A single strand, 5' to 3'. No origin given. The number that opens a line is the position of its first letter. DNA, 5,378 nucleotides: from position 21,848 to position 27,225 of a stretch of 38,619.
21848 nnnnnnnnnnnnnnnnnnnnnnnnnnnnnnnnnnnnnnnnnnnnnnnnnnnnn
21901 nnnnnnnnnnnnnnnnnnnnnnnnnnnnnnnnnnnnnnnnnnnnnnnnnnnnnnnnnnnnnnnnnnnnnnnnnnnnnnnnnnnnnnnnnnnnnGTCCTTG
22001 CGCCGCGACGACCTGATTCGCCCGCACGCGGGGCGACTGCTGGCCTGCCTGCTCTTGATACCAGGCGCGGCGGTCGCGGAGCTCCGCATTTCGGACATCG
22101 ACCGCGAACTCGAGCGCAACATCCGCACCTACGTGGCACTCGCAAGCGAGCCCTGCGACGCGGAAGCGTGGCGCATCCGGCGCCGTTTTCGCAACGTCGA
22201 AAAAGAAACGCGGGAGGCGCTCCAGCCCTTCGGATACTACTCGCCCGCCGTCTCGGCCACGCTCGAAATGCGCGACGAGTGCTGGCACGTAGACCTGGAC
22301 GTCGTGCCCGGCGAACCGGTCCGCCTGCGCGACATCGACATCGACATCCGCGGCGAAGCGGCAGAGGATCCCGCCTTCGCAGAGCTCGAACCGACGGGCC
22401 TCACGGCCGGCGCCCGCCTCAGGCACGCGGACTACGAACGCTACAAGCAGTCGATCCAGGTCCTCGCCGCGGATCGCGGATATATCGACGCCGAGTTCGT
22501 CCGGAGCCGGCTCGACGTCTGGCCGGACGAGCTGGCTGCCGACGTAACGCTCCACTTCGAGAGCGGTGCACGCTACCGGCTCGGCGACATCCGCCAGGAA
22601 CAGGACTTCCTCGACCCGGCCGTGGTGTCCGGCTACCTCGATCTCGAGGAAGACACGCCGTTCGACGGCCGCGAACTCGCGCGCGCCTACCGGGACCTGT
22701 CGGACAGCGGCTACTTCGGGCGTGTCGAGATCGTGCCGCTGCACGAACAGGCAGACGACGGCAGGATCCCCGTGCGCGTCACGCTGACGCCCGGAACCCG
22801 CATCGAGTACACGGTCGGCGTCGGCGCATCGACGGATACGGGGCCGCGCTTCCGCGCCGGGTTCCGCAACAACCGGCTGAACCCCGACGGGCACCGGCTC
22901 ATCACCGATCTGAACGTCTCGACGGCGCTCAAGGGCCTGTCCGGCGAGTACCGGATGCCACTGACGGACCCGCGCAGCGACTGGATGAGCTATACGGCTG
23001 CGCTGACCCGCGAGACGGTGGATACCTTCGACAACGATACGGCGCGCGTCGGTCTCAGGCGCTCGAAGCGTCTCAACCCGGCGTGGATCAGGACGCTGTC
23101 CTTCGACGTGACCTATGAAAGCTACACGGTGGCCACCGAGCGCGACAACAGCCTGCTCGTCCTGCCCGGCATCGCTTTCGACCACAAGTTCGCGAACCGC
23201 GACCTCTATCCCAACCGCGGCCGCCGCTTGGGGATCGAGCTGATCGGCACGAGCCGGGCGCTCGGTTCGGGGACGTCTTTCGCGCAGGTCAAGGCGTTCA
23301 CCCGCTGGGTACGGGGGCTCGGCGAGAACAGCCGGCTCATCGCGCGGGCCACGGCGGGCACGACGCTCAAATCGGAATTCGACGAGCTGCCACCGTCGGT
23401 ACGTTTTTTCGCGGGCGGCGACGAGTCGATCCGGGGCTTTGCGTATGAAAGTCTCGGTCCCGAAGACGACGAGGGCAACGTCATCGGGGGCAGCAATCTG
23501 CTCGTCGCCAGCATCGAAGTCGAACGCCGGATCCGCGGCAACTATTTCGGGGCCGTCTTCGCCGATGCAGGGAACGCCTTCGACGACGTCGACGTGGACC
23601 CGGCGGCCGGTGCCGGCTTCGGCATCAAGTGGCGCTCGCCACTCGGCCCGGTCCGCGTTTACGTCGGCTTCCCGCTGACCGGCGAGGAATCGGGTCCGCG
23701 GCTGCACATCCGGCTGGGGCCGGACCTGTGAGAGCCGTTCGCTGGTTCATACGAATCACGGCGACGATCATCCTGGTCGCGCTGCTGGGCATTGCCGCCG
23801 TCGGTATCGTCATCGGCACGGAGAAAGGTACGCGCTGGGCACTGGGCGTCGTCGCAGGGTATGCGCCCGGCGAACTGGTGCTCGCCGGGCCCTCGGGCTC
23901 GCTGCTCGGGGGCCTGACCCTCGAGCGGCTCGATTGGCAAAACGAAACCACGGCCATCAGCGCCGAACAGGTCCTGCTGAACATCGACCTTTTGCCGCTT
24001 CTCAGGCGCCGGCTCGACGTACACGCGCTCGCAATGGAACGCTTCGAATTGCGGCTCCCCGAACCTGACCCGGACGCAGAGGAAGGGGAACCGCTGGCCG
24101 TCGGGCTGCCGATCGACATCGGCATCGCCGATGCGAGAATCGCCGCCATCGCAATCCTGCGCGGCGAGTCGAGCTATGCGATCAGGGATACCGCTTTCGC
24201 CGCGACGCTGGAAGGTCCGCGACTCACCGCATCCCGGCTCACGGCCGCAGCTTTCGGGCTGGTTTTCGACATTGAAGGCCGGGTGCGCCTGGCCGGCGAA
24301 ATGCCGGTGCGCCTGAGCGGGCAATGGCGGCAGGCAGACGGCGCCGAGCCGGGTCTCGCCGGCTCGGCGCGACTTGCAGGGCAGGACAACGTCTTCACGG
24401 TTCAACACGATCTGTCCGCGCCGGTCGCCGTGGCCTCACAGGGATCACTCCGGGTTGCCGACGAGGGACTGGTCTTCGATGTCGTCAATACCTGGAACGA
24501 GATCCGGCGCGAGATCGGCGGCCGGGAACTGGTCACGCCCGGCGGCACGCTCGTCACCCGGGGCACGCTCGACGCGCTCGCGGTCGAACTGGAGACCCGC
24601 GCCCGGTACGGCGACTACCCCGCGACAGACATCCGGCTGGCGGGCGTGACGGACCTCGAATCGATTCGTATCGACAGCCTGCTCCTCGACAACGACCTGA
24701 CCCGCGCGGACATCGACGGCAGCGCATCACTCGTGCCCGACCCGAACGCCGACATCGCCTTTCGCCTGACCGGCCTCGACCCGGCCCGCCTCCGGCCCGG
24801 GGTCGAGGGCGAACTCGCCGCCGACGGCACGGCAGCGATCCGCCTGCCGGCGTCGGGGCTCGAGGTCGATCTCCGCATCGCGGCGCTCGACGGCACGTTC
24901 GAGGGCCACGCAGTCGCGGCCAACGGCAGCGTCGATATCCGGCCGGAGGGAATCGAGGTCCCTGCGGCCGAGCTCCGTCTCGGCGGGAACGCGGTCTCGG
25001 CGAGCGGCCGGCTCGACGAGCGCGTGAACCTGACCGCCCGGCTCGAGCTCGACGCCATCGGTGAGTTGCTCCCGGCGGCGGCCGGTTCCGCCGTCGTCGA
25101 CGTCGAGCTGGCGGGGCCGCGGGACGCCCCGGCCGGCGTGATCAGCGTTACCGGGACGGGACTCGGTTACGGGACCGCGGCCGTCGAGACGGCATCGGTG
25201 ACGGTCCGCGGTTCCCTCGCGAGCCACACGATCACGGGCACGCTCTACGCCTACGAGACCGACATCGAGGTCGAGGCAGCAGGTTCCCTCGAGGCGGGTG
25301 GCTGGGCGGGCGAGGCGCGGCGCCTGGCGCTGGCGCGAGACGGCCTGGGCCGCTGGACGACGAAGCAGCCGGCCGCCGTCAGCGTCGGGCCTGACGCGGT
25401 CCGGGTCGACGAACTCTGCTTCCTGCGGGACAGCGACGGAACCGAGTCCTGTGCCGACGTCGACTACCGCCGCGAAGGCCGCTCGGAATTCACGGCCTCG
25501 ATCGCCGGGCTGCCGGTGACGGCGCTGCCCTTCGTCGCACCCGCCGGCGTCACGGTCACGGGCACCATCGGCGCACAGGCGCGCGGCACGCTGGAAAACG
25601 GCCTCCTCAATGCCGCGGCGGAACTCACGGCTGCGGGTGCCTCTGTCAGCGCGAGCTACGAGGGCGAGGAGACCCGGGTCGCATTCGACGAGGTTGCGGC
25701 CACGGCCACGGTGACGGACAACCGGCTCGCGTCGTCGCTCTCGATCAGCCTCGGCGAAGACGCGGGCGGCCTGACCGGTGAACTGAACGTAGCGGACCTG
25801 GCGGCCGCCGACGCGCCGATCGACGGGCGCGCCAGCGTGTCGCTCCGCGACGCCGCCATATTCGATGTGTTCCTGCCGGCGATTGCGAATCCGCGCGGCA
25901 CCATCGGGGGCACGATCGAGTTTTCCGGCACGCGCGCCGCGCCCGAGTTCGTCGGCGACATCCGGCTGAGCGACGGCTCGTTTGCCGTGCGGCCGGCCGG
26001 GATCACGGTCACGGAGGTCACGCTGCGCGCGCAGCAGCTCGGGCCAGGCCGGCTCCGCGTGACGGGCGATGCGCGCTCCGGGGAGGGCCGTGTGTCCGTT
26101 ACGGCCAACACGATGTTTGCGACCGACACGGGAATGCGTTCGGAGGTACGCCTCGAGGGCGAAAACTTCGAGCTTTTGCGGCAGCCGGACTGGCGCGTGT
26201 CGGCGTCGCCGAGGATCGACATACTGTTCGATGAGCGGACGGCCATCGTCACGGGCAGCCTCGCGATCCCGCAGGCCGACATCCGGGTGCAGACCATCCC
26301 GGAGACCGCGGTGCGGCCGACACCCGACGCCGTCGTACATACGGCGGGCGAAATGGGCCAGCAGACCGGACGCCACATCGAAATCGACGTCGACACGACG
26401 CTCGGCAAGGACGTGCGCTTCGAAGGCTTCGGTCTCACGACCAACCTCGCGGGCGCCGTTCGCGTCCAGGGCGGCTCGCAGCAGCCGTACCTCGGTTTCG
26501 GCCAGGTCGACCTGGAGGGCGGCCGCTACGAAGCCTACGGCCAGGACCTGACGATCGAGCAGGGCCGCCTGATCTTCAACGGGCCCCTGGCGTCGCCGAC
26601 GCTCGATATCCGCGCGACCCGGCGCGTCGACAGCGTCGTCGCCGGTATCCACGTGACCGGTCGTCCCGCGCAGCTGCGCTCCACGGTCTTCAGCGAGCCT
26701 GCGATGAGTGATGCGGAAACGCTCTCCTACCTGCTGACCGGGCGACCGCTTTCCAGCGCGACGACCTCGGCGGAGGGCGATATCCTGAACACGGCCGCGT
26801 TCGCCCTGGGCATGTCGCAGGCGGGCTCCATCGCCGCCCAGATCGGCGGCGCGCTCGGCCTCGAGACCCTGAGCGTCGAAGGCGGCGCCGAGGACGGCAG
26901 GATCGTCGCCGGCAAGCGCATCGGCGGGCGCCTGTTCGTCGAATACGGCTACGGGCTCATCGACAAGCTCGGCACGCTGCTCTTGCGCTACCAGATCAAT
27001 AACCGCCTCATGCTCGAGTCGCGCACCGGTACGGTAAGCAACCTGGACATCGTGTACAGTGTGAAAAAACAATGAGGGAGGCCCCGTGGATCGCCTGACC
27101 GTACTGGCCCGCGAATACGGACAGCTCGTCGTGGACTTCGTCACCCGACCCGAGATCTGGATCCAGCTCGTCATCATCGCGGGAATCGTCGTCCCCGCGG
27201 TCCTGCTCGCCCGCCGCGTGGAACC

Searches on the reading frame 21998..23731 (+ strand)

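Call 53: search_protein_families(library=pfam, proteins=[window:21998-23731:+], max_evalue=0.001)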
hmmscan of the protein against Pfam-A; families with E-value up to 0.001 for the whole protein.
window:21998-23731:+ (577 aa): 3 families
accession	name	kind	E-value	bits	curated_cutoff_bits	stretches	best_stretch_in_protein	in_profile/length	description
PF01103.29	Omp85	-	1e-30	107.8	24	1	280-565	17-311/325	Omp85 superfamily domain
PF17243.7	POTRA_TamA_1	-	1.6e-18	67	26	1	28-104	1-74/74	POTRA domain TamA domain 1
PF07244.20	POTRA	-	1.1e-06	29.7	21.3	0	197-266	5-79/79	Surface antigen variable number repeat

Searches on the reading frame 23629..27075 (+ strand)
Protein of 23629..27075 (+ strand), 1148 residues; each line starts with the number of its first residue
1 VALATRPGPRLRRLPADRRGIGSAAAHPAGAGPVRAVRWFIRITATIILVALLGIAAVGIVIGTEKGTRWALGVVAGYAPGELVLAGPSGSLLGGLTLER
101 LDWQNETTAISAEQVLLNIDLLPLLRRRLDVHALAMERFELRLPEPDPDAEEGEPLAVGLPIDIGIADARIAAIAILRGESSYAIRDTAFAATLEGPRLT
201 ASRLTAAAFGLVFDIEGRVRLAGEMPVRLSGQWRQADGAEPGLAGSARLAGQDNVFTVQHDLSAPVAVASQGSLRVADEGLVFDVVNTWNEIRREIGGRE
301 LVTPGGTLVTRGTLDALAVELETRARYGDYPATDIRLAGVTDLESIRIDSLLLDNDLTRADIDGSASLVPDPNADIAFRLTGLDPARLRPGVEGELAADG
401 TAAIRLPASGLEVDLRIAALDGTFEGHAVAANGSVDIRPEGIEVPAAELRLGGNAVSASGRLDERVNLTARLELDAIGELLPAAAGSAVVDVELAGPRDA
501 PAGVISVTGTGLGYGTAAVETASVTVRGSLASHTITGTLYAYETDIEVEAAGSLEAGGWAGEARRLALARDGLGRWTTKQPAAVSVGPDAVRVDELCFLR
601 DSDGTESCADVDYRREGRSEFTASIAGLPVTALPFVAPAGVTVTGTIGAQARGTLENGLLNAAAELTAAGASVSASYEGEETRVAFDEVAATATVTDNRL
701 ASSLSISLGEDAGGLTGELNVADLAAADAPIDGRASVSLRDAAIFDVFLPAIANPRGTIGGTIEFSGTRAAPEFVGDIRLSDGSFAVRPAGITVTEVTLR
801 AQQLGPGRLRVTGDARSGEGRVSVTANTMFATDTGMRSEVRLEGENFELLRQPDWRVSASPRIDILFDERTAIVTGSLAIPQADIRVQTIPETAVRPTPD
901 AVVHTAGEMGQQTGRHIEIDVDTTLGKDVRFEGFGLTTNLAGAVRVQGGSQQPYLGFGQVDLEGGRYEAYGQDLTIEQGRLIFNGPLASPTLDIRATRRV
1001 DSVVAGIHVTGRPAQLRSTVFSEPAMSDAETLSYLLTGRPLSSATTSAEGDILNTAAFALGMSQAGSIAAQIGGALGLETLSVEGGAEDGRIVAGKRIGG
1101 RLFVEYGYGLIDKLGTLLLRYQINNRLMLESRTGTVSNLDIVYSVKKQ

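Call 53: search_protein_families(library=pfam, proteins=[window:23629-27075:+], max_evalue=0.001)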
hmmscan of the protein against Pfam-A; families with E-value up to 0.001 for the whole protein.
window:23629-27075:+ (1148 aa): 1 family
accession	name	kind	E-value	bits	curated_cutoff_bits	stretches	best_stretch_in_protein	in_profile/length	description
PF04357.19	TamB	-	6.3e-49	167.7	22.4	1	815-1144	6-378/381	TamB, inner membrane protein subunit of TAM complex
